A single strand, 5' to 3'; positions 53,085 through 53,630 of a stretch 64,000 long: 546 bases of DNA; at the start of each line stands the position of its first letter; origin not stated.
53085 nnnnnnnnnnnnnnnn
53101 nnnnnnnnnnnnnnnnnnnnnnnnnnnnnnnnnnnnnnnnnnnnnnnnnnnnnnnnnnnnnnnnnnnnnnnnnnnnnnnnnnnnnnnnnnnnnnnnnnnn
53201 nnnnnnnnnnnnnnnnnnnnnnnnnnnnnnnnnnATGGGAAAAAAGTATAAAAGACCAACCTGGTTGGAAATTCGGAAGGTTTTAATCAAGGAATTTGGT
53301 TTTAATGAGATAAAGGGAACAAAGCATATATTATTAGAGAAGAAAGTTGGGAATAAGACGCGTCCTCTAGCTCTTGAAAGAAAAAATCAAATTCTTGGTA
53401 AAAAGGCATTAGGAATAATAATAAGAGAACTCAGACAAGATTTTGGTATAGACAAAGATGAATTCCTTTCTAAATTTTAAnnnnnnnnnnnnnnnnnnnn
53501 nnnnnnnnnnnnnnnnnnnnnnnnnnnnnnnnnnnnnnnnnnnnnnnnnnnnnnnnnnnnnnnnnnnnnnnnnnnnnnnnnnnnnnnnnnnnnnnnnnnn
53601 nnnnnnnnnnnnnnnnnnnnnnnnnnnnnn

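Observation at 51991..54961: Islet with a convergent, overlapping HicA/HicB-like pair inserted between conserved operons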

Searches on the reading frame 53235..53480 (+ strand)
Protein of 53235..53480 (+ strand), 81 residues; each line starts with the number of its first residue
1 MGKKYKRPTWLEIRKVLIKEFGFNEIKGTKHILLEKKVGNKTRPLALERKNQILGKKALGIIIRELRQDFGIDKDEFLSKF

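Call 3: search_protein_families(library=pfam, proteins=[window:53235-53480:+], max_evalue=1)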
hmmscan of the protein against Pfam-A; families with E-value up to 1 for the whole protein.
window:53235-53480:+ (81 aa): 0 families

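Call 4: search_protein_families(library=ncbifam, proteins=[window:53235-53480:+], max_evalue=1)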
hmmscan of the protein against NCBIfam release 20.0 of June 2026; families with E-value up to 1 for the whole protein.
window:53235-53480:+ (81 aa): 0 families

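Call 5: search_protein_families(library=padloc, proteins=[window:53235-53480:+], max_evalue=1)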
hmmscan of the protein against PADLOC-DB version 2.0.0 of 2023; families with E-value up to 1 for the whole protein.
window:53235-53480:+ (81 aa): 0 families

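Call 6: search_protein_families(library=phrogs, proteins=[window:53235-53480:+], max_evalue=1)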
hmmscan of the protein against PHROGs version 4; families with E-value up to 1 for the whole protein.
window:53235-53480:+ (81 aa): 0 families

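Call 7: search_solved_structures(query=window:53235-53480:+, max_evalue=10, show_alignments=3)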
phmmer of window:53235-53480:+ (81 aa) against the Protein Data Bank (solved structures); distinct sequences matched with E-value up to 10: 1.
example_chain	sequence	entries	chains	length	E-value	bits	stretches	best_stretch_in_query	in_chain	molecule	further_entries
6xkb_A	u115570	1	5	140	0.52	14.1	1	11-81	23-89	SR-related and CTD-associated factor 4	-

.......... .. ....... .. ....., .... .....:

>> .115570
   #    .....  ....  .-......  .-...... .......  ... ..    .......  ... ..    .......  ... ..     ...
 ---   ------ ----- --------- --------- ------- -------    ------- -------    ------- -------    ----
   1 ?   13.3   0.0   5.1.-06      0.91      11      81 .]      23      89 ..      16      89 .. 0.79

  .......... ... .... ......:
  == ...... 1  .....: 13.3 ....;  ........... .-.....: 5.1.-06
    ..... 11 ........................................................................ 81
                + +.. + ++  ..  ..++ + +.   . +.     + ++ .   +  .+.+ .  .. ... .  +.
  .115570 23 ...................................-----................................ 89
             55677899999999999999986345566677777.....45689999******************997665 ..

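Call 9: find_encoding_contigs(protein=window:53235-53477:+, flank=10000, max_places=6)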
Protein window:53235-53477:+ (81 aa): 6 contigs read that carry it; 5 places shown.
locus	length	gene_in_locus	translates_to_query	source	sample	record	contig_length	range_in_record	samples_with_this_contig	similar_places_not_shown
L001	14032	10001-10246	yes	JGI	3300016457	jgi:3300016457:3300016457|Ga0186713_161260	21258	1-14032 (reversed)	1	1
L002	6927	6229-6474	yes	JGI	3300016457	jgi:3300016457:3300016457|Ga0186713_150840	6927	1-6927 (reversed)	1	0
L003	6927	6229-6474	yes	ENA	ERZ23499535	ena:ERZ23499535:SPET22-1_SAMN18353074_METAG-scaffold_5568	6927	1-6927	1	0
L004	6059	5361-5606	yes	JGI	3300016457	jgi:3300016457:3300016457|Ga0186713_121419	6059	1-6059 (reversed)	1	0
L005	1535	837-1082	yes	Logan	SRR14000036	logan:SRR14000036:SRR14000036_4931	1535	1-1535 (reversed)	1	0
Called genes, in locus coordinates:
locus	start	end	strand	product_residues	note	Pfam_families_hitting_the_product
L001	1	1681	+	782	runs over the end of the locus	PF02463:SMC_N, PF13175:AAA_15 (faint), PF13476:AAA_23, PF04423:Rad50_zn_hook (weak)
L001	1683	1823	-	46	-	-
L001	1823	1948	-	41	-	-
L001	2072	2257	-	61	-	-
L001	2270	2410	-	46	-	-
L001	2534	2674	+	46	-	-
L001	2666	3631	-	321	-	PF01368:DHH, PF02272:DHHA1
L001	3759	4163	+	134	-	-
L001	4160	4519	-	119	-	PF01920:Prefoldin_2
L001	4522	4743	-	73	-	PF09341:Pcc1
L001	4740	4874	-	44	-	PF03604:Zn_ribbon_RPAB4 (faint)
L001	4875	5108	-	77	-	PF01780:Ribosomal_L37ae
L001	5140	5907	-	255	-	PF01138:RNase_PH, PF03725:RNase_PH_C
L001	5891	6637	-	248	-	PF01138:RNase_PH, PF03725:RNase_PH_C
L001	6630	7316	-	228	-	PF14382:ECR1_N, PF22625:ECR1_N_2, PF00575:S1 (faint), PF21262:RRP40_S1 (weak), PF21266:S1_RRP4, PF00013:KH_1, PF15985:KH_6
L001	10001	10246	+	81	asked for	-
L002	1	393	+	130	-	?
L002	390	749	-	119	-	PF01920:Prefoldin_2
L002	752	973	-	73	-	PF09341:Pcc1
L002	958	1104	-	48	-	-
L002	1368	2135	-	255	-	PF01138:RNase_PH, PF03725:RNase_PH_C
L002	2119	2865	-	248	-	PF01138:RNase_PH, PF03725:RNase_PH_C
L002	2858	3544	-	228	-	PF14382:ECR1_N, PF22625:ECR1_N_2, PF00575:S1 (faint), PF21262:RRP40_S1 (weak), PF21266:S1_RRP4, PF00013:KH_1, PF15985:KH_6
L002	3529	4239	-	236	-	PF01172:SBDS_N, PF09377:SBDS_domain_II, PF20268:SBDS_C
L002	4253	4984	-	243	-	PF10584:Proteasome_A_N, PF00227:Proteasome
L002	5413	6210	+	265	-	-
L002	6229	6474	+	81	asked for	-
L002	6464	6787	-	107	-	-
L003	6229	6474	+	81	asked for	-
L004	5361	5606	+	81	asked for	-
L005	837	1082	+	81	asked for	-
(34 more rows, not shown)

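Call 18: find_homologous_proteins(query=window:53235-53477:+, max_evalue=0.01)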
Query window:53235-53477:+ (81 aa): 1 proteins with E <= 0.01 among 1 candidates.
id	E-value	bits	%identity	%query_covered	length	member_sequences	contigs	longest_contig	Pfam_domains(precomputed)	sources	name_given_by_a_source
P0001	8.0e-45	168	100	100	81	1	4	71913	-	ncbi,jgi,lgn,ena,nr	ncbi:MAG: hypothetical protein J7K26_04080 [Candidatus Aenigmarchaeota archaeon]|nr:hypothetical pro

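Call 25: predict_structure(protein=window:53235-53477:+)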
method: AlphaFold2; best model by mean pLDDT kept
length: 81 residues; sequences in the alignment: 1
mean_pLDDT: 86.2   pTM: 0.71
mean pLDDT of the five models: 86.2, 80.5, 80.4, 80.0, 77.9
residues with pLDDT >= 90: 38; 70-90: 38; 50-70: 3; < 50: 2
segments of 3 or more residues with pLDDT < 50: none
pLDDT, mean of each block of 10 residues (from residue 1): 68 92 86 89 87 86 92 90 83
secondary structure, 60 per line:
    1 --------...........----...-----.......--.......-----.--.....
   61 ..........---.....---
elements in order: H10-19 E24-26 E32-38 E41-47 H56-70 H74-78

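Call 28: fold_search(model_id=the predicted structure, library=pdb)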
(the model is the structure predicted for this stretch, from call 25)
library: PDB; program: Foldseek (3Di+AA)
matches with E <= 10: 482; with E <= 0.001: 0
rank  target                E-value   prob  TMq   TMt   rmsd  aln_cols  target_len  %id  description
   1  6g26_E                2.6e-01  0.85  0.53  0.65   3.3        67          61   13  The crystal structure of the Burkholderia pseudomallei HicAB complex (released 2018-10-31)
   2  6g26_F                4.1e-01  0.80  0.51  0.64   3.2        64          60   14  The crystal structure of the Burkholderia pseudomallei HicAB complex (released 2018-10-31)
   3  4bmy_B                4.6e-01  0.35  0.33  0.16   5.9        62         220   21  Structure of futalosine hydrolase mutant of Helicobacter pylori strain 26695 (released 2013-09-11)
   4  6ces_A                5.6e-01  0.13  0.27  0.11   8.7        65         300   14  Cryo-EM structure of GATOR1-RAG (released 2018-03-28)
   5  5cce                  6.0e-01  0.28  0.32  0.15   5.9        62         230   19  Joint X-ray/neutron structure of wild type MTAN complexed with SRH and adenine (released 2016-11-16)
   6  4oy3                  6.4e-01  0.28  0.33  0.15   5.9        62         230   19  Crystal Structure of the Helicobacter pylori MTAN-D198N mutant with S-Adenosylhomocysteine in the active site (released 2014-12-17)
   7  7t3a_K                6.4e-01  0.12  0.27  0.11   9.0        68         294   16  GATOR1-RAG-RAGULATOR - Inhibitory Complex (released 2022-04-06)
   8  4p54                  6.8e-01  0.25  0.32  0.15   5.9        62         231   19  Crystal Structure of the Helicobacter pylori MTAN-D198N mutant with 5'-methylthioadenosine in the active site. (released 2014-04-02)
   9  4yo8_B                7.7e-01  0.23  0.32  0.14   5.9        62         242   19  Crystal structure of Helicobacter pylori 5'-methylthioadenosine/S-adenosyl homocysteine nucleosidase (MTAN) complexed  (released 2015-11-25)
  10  4wkb_A                7.7e-01  0.18  0.29  0.13   6.3        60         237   12  Crystal structure of Vibrio cholerae 5'-methylthioadenosine/S-adenosyl homocysteine nucleosidase (MTAN) complexed with (released 2015-08-19)
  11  4bn0_B                8.2e-01  0.25  0.34  0.15   5.9        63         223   22  Structure of futalosine hydrolase mutant of Helicobacter pylori strain 26695 (released 2013-09-11)
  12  4wkn                  8.2e-01  0.23  0.32  0.15   6.0        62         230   19  Crystal structure of Helicobacter pylori 5'-methylthioadenosine/S-adenosyl homocysteine nucleosidase (MTAN) complexed wi (released 2015-11-25)
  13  4bmz_B                8.2e-01  0.23  0.33  0.15   5.9        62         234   19  Structure of futalosine hydrolase mutant of Helicobacter pylori strain 26695 (released 2013-09-11)
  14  3nm4_B                8.8e-01  0.23  0.34  0.16   6.1        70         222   21  Helicobacter pylori MTAN (released 2010-11-24)
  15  3nm4_A                8.8e-01  0.23  0.33  0.15   5.9        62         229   19  Helicobacter pylori MTAN (released 2010-11-24)
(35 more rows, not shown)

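Call 31: search_protein_families(library=pfam, proteins=[window:53235-53477:+, window:53253-53465:+], max_evalue=10)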
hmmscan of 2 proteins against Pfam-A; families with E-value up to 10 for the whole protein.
seq(81 aa): 0 families

seq(71 aa): 0 families

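Call 50: search_protein_families(library=pfam, alignment_id=A2, max_evalue=1)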
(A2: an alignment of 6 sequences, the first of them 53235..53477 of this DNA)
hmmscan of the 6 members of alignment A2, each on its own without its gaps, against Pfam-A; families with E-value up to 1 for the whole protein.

A. member 1, window:53235-53477:+ (81 aa): 0 families

B. families by the number of members that match (of 6 scanned): 5 families
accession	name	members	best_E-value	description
PF07927.17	HicA_toxin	5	5.3e-11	HicA toxin of bacterial toxin-antitoxin,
PF25616.1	PhiKZ_gp35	1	0.1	Bacteriophage PhiKZ capsid decoration protein gp35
PF04085.20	MreC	1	0.13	Rod shape-determining protein MreC, barrel core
PF09400.15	DUF2002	1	0.13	Protein of unknown function (DUF2002)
PF23627.1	LisH_WDR26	1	0.17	WDR26 Lis-homology motif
